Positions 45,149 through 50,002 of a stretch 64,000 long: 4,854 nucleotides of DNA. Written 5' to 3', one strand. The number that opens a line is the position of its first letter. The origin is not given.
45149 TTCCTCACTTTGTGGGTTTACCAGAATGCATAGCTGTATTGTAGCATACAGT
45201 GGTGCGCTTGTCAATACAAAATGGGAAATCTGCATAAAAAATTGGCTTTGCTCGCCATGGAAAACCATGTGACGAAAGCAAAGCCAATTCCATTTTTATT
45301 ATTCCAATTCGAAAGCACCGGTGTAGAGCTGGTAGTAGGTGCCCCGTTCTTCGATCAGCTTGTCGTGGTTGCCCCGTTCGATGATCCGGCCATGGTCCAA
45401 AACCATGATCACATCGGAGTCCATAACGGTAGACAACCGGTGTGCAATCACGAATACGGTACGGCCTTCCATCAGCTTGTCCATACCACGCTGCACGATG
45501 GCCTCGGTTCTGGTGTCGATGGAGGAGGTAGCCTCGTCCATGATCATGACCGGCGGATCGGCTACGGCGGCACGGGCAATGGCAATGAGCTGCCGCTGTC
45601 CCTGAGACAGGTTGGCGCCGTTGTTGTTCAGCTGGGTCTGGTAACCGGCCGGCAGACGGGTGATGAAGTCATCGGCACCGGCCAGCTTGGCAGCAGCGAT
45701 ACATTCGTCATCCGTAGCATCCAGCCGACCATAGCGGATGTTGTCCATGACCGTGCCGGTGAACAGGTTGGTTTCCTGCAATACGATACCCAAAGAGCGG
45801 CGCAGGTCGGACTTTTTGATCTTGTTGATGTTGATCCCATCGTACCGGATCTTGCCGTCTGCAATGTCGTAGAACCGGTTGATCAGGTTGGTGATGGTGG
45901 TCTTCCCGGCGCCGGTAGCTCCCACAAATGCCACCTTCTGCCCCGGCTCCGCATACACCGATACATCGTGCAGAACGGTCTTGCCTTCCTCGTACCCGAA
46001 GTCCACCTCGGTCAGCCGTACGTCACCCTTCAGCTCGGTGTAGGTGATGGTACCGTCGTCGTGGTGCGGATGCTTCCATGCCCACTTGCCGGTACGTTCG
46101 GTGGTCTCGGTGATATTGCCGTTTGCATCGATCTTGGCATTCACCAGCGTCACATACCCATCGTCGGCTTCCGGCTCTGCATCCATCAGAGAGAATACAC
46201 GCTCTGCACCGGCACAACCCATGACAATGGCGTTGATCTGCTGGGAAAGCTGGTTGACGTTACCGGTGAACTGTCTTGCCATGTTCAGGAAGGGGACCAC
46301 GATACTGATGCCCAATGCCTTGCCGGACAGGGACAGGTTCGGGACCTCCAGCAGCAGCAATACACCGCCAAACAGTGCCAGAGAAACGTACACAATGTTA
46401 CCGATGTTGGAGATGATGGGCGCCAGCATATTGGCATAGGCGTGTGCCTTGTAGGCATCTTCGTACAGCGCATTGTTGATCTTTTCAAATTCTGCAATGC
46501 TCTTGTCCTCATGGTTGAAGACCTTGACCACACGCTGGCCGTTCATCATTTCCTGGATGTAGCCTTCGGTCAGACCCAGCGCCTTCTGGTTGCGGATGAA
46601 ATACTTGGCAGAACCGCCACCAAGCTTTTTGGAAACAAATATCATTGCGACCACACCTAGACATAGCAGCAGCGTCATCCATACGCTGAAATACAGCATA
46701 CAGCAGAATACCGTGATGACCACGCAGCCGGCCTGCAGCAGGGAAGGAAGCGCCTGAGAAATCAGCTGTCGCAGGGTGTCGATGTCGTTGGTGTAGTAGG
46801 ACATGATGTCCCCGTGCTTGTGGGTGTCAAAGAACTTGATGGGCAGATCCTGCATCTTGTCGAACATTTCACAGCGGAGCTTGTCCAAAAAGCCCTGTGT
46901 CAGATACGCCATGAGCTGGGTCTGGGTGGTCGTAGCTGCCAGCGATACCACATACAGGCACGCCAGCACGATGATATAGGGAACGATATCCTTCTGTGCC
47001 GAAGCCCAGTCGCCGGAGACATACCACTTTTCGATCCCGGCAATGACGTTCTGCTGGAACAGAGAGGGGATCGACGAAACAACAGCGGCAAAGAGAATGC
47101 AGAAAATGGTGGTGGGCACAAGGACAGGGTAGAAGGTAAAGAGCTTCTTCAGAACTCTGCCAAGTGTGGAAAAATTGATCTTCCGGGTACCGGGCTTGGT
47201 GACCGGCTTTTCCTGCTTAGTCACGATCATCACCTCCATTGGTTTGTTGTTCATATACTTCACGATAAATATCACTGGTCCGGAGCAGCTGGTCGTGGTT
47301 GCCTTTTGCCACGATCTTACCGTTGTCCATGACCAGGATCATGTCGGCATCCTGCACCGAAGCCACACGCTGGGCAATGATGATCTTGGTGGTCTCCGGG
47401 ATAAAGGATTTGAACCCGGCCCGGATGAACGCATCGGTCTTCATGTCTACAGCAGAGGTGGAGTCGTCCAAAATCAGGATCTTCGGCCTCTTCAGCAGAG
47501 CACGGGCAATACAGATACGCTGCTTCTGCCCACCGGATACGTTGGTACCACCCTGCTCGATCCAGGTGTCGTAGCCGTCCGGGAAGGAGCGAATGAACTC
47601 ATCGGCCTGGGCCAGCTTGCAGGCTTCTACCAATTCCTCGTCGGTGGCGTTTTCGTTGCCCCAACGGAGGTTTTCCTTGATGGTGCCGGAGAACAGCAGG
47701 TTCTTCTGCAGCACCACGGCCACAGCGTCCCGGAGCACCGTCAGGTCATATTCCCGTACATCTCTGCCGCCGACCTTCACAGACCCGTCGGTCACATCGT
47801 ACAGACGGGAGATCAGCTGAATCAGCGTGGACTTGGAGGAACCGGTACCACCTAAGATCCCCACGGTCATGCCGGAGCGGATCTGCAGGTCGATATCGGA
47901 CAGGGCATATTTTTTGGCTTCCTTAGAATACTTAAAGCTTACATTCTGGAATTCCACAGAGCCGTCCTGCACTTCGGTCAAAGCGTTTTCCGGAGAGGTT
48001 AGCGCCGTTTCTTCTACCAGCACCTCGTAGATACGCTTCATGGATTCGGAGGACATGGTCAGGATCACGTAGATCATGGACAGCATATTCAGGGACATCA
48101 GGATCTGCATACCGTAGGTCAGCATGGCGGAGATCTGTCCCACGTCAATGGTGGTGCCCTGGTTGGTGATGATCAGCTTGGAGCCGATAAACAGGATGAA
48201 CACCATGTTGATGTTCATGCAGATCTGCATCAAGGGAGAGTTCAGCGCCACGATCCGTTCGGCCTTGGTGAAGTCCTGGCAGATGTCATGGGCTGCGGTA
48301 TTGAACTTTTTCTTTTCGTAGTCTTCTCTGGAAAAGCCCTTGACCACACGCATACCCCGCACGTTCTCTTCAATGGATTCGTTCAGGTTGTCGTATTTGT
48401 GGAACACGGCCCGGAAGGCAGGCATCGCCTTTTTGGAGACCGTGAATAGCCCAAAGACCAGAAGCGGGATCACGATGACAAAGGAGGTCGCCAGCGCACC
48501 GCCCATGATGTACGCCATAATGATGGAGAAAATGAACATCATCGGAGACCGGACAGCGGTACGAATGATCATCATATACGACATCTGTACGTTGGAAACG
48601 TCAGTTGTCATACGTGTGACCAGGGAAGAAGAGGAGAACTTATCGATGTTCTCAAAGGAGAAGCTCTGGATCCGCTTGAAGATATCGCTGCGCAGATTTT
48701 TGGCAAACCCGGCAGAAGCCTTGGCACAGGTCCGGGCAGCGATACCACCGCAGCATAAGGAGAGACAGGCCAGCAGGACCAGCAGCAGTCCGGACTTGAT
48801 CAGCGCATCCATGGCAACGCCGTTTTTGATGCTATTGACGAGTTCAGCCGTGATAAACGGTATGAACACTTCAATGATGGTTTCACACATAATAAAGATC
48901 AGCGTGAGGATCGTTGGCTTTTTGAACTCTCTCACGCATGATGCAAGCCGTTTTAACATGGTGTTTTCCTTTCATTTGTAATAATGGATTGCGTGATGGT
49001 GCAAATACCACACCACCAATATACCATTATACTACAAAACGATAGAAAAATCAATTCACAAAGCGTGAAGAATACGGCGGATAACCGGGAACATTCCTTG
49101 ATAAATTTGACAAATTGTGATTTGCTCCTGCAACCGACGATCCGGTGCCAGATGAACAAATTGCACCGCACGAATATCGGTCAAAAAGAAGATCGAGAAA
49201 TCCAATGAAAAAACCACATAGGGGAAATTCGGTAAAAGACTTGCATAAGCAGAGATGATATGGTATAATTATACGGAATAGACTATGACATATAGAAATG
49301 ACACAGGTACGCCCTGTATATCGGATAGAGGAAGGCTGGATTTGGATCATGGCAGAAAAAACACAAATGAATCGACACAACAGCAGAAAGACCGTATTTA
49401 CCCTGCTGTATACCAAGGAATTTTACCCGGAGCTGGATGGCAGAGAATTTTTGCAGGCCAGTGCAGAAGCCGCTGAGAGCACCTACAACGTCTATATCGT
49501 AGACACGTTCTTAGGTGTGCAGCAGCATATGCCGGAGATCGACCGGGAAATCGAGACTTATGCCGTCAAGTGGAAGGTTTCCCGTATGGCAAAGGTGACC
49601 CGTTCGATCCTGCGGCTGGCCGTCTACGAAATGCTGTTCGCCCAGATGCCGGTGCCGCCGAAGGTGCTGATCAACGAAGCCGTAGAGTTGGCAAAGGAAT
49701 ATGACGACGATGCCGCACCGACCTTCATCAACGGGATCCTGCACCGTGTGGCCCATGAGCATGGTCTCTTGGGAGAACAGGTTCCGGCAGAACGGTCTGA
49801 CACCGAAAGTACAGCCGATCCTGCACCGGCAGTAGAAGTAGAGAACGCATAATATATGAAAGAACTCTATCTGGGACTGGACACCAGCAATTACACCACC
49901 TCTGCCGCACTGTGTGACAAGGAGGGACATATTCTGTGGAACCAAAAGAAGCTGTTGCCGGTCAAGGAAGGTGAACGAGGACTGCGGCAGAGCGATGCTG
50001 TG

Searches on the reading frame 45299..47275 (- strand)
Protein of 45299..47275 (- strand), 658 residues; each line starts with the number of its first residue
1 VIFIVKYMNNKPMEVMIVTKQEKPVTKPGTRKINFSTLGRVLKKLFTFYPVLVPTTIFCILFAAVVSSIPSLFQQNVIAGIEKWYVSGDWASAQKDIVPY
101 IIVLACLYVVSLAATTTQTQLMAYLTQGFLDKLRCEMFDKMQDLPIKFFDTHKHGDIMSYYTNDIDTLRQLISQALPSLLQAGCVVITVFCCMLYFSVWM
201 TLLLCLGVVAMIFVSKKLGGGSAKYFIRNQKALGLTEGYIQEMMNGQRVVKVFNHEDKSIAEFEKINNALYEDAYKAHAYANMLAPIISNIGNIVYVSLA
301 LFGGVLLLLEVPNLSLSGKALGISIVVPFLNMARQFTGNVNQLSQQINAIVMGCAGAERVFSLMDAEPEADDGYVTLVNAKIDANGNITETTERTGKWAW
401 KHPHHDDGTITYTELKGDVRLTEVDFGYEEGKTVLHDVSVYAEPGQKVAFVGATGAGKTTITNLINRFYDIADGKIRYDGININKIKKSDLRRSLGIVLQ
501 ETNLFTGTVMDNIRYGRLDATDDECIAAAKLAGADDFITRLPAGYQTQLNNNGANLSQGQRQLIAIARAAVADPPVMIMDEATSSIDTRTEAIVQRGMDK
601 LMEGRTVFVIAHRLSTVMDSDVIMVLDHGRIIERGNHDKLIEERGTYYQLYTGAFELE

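Call 76: search_protein_families(library=pfam, proteins=[window:45299-47275:-], max_evalue=0.00001)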
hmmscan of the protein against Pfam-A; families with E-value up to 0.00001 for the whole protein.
window:45299-47275:- (658 aa): 2 families
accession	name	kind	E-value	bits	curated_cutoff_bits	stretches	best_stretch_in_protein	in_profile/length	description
PF00664.28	ABC_membrane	-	7.1e-43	147.7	28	1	57-307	1-250/274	ABC transporter transmembrane region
PF00005.33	ABC_tran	-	1.5e-28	100.5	25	1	435-584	1-137/137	ABC transporter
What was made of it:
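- Checked: The only ABC ATPases there are ABC_membrane-fused exporters at 45299-48959 on the minus strand (call 76).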

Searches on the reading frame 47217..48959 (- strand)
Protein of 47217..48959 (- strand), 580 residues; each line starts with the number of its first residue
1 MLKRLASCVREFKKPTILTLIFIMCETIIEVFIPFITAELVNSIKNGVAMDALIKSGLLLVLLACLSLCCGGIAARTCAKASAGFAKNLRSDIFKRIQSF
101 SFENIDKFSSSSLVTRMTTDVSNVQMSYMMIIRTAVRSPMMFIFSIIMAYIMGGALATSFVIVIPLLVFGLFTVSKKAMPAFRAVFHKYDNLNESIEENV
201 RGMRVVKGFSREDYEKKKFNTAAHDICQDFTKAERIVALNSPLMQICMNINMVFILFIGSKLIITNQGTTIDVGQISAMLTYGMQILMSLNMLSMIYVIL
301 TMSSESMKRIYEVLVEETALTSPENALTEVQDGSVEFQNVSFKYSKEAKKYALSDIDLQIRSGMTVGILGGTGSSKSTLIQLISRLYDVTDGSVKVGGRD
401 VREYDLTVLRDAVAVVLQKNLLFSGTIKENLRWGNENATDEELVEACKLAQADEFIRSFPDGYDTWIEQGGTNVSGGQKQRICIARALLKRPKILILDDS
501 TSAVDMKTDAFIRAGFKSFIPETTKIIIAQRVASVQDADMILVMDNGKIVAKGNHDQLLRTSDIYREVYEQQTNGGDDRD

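Call 76: search_protein_families(library=pfam, proteins=[window:47217-48959:-], max_evalue=0.00001)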
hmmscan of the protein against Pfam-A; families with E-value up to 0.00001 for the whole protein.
window:47217-48959:- (580 aa): 2 families
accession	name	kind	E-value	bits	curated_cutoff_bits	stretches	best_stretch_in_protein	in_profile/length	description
PF00664.28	ABC_membrane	-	1.1e-40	140.5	28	1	17-290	2-274/274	ABC transporter transmembrane region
PF00005.33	ABC_tran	-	1.5e-28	100.6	25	1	353-502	1-137/137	ABC transporter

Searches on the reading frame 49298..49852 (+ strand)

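Call 58: search_protein_families(library=pfam, proteins=[window:49298-49852:+], max_evalue=0.001)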
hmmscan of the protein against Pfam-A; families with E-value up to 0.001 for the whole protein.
window:49298-49852:+ (184 aa): 1 family
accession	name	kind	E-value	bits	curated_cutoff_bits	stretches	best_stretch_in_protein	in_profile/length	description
PF01029.23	NusB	-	2.9e-29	102.6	23.1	1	27-152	1-132/133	NusB family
